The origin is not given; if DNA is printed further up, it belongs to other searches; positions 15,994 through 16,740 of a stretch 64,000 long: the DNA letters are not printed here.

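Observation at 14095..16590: Orphan V-type proteolipid gene abutting a UvrD-family helicase gene that has no canonical start codon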

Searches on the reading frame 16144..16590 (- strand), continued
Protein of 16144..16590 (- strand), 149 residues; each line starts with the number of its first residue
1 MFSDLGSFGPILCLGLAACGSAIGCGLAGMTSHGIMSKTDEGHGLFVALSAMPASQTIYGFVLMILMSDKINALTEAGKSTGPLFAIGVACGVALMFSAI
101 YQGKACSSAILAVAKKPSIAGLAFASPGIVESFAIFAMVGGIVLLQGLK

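Call 39: find_encoding_contigs(protein=P0307, flank=10000, max_places=8)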
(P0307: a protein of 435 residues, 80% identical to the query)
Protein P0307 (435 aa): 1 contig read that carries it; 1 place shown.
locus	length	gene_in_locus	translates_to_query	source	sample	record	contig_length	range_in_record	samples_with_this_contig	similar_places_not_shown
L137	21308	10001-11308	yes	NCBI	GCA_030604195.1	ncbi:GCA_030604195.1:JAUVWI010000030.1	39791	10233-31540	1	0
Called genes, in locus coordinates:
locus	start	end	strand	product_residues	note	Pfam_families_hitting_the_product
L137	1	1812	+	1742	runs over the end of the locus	PF13290:CHB_HEX_C_1, PF13287:Fn3_assoc, PF13290:CHB_HEX_C_1 (weak)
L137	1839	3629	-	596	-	-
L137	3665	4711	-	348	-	-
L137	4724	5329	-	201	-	PF27340:TP_0126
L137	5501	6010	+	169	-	PF01381:HTH_3, PF13443:HTH_26 (weak), PF13560:HTH_31 (weak), PF21956:DUF6922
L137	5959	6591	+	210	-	PF08843:AbiEii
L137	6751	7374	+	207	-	-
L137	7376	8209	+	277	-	PF10962:DUF2764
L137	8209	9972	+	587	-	PF02874:ATP-synt_ab_N, PF16886:ATP-synt_ab_Xtn, PF00006:ATP-synt_ab, PF22919:ATP-synt_VA_C (weak)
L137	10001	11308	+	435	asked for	PF02874:ATP-synt_ab_N, PF00006:ATP-synt_ab, PF22919:ATP-synt_VA_C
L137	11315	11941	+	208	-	PF01813:ATP-synt_D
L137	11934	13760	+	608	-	PF01496:V_ATPase_I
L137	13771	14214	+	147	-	PF00137:ATP-synt_C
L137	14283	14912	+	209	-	-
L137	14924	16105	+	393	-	-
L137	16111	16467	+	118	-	-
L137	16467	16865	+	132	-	-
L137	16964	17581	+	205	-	-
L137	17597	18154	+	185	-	PF10962:DUF2764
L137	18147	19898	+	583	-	PF02874:ATP-synt_ab_N, PF16886:ATP-synt_ab_Xtn, PF00006:ATP-synt_ab, PF22919:ATP-synt_VA_C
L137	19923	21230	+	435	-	PF02874:ATP-synt_ab_N, PF00006:ATP-synt_ab, PF22919:ATP-synt_VA_C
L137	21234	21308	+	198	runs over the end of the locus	PF01813:ATP-synt_D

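Call 41: find_encoding_contigs(protein=P0285, flank=10000, max_places=6)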
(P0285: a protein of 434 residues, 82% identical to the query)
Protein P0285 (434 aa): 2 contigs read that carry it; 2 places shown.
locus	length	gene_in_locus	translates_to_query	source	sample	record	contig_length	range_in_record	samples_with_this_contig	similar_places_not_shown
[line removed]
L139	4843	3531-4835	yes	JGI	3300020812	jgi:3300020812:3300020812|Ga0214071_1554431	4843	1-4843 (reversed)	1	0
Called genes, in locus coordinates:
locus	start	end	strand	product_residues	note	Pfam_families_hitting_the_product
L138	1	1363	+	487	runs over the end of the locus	PF00070:Pyr_redox (faint), PF01266:DAO, PF01593:Amino_oxidase, PF03486:HI0933_like (faint), PF07992:Pyr_redox_2 (weak), PF12831:FAD_oxidored (weak), PF13450:NAD_binding_8, PF13738:Pyr_redox_3 (faint)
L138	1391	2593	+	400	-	PF25917:BSH_RND, PF25954:Beta-barrel_RND_2 (weak), PF25967:RND-MFP_C (faint), PF25989:YknX_C (weak)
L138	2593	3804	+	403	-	PF12704:MacB_PCD, PF02687:FtsX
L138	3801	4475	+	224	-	PF00005:ABC_tran, PF02463:SMC_N (faint)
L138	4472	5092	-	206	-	PF04240:Caroten_synth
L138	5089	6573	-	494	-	PF00890:FAD_binding_2 (faint), PF01266:DAO, PF01593:Amino_oxidase, PF13450:NAD_binding_8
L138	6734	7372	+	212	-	-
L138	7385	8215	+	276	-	PF10962:DUF2764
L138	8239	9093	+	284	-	PF02874:ATP-synt_ab_N, PF16886:ATP-synt_ab_Xtn, PF00006:ATP-synt_ab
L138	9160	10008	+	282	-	PF00006:ATP-synt_ab, PF22919:ATP-synt_VA_C (faint)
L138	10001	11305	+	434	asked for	PF02874:ATP-synt_ab_N, PF00006:ATP-synt_ab, PF22919:ATP-synt_VA_C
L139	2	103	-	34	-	?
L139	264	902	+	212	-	-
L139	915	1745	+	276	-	PF10962:DUF2764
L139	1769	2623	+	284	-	PF02874:ATP-synt_ab_N, PF16886:ATP-synt_ab_Xtn, PF00006:ATP-synt_ab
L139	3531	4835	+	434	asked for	PF02874:ATP-synt_ab_N, PF00006:ATP-synt_ab, PF22919:ATP-synt_VA_C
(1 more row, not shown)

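Call 43: find_encoding_contigs(protein=P0286, flank=10000, max_places=6)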
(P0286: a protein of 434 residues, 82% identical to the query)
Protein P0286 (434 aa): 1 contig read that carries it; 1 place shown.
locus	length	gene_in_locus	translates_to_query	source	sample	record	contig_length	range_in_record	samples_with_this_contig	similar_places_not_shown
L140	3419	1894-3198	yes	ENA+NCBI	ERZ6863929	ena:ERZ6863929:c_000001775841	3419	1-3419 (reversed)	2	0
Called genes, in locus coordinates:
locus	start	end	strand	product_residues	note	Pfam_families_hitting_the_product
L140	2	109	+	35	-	?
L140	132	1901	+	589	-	PF02874:ATP-synt_ab_N (weak), PF16886:ATP-synt_ab_Xtn, PF00006:ATP-synt_ab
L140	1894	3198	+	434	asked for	PF02874:ATP-synt_ab_N, PF00006:ATP-synt_ab, PF22919:ATP-synt_VA_C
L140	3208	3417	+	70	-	?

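Call 44: list_cluster_members(proteins=[window:16144-16590:-, P0105, P0003, P0106, P0107, P0109, P0286, P0288, P0002, P0285])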
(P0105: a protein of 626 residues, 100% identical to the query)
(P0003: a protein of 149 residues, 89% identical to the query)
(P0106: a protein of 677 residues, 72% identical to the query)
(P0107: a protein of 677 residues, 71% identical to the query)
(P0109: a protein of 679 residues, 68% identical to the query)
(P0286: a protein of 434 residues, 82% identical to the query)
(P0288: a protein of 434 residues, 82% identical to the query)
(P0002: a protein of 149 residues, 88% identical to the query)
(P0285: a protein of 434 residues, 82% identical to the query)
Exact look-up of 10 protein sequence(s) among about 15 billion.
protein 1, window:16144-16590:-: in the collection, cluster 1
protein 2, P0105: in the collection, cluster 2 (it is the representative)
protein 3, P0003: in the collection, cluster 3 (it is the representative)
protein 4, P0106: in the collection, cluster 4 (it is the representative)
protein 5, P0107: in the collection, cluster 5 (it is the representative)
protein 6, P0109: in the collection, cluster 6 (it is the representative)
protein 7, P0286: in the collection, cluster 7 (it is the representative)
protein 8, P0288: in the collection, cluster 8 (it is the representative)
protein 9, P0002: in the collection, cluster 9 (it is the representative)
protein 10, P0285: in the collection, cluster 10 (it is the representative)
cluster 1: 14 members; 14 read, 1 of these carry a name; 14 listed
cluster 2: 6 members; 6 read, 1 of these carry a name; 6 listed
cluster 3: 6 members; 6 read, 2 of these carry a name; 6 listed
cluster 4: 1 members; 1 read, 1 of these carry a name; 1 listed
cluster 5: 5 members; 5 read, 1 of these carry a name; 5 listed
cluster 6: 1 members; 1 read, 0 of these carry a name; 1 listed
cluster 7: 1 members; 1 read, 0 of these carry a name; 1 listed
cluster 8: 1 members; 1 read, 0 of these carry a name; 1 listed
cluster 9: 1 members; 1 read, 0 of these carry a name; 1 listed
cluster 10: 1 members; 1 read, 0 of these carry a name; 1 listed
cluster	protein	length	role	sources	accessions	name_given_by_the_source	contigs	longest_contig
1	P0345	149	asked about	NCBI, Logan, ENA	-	-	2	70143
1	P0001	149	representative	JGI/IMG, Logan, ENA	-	-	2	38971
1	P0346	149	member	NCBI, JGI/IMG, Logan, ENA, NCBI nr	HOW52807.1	MAG TPA: ATP synthase subunit C [bacterium] | ATP synthase subunit C [bacterium]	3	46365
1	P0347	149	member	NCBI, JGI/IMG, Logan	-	-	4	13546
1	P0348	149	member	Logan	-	-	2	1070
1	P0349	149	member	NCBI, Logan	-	-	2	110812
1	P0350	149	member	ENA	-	-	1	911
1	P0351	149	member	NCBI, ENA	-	-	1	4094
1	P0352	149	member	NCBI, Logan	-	-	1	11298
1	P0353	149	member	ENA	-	-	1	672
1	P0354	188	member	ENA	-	-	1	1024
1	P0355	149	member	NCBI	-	-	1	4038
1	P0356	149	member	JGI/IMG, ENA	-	-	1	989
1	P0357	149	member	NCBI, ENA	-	-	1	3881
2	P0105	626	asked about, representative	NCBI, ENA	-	-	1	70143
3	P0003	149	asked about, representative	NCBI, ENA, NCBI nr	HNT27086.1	MAG TPA: ATP synthase subunit C [bacterium] | ATP synthase subunit C [bacterium]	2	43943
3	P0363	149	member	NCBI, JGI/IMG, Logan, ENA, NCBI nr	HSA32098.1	MAG TPA: ATP synthase subunit C [bacterium] | ATP synthase subunit C [bacterium]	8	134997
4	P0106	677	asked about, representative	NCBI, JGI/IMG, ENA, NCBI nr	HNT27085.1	MAG TPA: UvrD-helicase domain-containing protein [bacterium] | UvrD-helicase domain-containing protein [bacterium]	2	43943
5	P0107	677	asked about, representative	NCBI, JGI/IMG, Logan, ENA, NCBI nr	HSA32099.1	MAG TPA: UvrD-helicase domain-containing protein [bacterium] | UvrD-helicase domain-containing protein [bacterium]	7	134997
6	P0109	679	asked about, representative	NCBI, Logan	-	-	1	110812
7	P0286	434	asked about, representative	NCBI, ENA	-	-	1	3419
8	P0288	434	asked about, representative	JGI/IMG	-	-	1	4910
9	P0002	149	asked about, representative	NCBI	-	-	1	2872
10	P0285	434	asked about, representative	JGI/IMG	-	-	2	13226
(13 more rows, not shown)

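Call 45: list_cluster_members(proteins=[P0275, P0281, P0279, P0249, P0233, P0247, P0263, P0268, P0304, P0289])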
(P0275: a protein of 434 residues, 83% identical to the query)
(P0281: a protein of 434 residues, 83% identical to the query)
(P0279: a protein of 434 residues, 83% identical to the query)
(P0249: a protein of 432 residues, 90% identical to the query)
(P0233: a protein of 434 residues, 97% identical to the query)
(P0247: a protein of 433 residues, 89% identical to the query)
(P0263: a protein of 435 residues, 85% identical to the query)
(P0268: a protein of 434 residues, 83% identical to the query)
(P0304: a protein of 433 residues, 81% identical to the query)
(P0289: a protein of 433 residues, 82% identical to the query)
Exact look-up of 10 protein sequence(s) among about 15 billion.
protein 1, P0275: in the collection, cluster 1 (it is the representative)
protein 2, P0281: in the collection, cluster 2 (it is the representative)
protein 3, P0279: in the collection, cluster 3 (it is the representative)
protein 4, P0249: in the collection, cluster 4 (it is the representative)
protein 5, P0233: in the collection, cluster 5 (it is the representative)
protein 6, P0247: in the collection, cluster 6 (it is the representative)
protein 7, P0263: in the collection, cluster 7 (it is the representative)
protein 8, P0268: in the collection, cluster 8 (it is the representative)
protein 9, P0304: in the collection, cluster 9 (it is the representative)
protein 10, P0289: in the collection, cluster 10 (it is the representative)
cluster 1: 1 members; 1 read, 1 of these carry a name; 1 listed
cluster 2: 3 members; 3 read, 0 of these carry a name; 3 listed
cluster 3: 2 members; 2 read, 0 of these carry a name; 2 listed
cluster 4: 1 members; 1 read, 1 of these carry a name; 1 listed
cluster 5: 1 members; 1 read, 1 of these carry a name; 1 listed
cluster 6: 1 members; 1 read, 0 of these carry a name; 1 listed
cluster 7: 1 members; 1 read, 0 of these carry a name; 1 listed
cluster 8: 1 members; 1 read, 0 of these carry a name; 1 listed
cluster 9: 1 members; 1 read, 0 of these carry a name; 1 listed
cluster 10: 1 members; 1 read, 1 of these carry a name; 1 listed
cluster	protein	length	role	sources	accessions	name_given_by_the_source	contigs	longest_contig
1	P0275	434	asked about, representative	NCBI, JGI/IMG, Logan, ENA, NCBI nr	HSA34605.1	MAG TPA: V-type ATP synthase subunit B [bacterium] | V-type ATP synthase subunit B [bacterium]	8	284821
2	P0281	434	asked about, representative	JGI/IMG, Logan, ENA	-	-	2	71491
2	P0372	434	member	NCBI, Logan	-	-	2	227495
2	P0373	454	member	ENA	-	-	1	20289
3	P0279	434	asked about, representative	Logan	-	-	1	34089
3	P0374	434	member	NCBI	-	-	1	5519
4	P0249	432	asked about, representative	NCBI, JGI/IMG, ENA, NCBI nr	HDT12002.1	MAG TPA: V-type ATP synthase subunit B [bacterium] | V-type ATP synthase subunit B [bacterium]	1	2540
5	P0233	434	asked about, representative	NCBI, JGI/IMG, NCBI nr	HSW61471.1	MAG TPA: V-type ATP synthase subunit B [bacterium] | V/A-type H+/Na+-transporting ATPase subunit B | V-type ATP synthase subunit B [bacterium]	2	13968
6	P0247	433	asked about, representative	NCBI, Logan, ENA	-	-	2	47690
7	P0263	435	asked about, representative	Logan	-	-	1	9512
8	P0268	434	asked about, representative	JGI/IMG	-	-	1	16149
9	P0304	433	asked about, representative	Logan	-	-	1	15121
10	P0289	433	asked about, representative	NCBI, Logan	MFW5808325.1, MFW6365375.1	MAG: V-type ATP synthase subunit B [Spirochaetota bacterium]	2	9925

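Call 47: find_encoding_contigs(protein=P0275, flank=10000, max_places=10)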
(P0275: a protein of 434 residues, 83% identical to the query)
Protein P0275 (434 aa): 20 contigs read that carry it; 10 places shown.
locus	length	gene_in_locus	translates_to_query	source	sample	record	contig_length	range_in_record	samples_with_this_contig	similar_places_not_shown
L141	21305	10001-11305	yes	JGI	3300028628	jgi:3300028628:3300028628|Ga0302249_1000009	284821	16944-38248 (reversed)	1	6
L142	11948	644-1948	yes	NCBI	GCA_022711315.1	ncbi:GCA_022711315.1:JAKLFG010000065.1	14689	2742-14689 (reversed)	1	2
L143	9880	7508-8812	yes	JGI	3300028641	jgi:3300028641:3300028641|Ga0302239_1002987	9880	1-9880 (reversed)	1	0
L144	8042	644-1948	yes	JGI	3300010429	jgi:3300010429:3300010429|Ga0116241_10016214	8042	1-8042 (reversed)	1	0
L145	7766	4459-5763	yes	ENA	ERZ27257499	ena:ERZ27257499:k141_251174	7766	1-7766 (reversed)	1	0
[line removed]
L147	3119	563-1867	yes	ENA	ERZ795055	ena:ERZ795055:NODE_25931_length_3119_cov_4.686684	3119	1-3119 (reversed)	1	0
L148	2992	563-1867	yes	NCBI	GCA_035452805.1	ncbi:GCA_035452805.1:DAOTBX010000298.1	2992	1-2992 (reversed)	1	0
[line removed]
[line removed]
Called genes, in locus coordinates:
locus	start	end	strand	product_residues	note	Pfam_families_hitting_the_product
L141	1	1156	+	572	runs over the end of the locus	PF07549:Sec_GG (weak), PF21760:SecD_1st, PF22599:SecDF_P1_head, PF02355:SecD_SecF_C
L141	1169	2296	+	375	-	PF07549:Sec_GG (weak), PF02355:SecD_SecF_C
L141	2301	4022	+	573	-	PF01368:DHH, PF02272:DHHA1, PF17768:RecJ_OB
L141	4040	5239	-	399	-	PF00890:FAD_binding_2 (faint), PF07992:Pyr_redox_2, PF13450:NAD_binding_8 (faint), PF13738:Pyr_redox_3, PF00070:Pyr_redox, PF18267:Rubredoxin_C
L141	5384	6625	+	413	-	PF06245:DUF1015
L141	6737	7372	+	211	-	-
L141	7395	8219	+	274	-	PF10962:DUF2764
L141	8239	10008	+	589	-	PF02874:ATP-synt_ab_N, PF16886:ATP-synt_ab_Xtn, PF00006:ATP-synt_ab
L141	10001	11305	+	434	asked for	PF02874:ATP-synt_ab_N, PF00006:ATP-synt_ab, PF22919:ATP-synt_VA_C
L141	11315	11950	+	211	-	PF01813:ATP-synt_D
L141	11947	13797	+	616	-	PF01496:V_ATPase_I (weak)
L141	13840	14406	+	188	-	PF05635:23S_rRNA_IVP (weak)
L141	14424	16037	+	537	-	-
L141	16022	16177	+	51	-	-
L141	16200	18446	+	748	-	PF13231:PMT_2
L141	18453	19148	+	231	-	PF00849:PseudoU_synth_2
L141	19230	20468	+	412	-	PF16697:Yop-YscD_cpl, PF00498:FHA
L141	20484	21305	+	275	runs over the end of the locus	-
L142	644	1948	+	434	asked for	PF02874:ATP-synt_ab_N, PF00006:ATP-synt_ab, PF22919:ATP-synt_VA_C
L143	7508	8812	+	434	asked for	PF02874:ATP-synt_ab_N, PF00006:ATP-synt_ab, PF22919:ATP-synt_VA_C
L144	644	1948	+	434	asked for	PF02874:ATP-synt_ab_N, PF00006:ATP-synt_ab, PF22919:ATP-synt_VA_C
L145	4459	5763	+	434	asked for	PF02874:ATP-synt_ab_N, PF00006:ATP-synt_ab, PF22919:ATP-synt_VA_C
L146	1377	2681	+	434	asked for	PF02874:ATP-synt_ab_N, PF00006:ATP-synt_ab, PF22919:ATP-synt_VA_C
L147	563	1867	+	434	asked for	PF02874:ATP-synt_ab_N, PF00006:ATP-synt_ab, PF22919:ATP-synt_VA_C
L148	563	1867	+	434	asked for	PF02874:ATP-synt_ab_N, PF00006:ATP-synt_ab, PF22919:ATP-synt_VA_C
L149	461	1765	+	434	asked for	PF02874:ATP-synt_ab_N, PF00006:ATP-synt_ab, PF22919:ATP-synt_VA_C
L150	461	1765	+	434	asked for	PF02874:ATP-synt_ab_N, PF00006:ATP-synt_ab, PF22919:ATP-synt_VA_C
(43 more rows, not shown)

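Call 56: search_protein_families(library=pfam, proteins=[L141:13840-14403:+], max_evalue=0.001)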
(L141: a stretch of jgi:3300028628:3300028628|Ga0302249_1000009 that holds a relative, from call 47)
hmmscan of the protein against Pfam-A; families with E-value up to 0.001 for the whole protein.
L141:13840-14403:+ (188 aa): 1 family
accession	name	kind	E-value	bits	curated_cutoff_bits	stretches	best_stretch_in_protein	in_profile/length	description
PF05635.17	23S_rRNA_IVP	-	5.1e-06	27.1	33.8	1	14-95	3-82/106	23S rRNA-intervening sequence protein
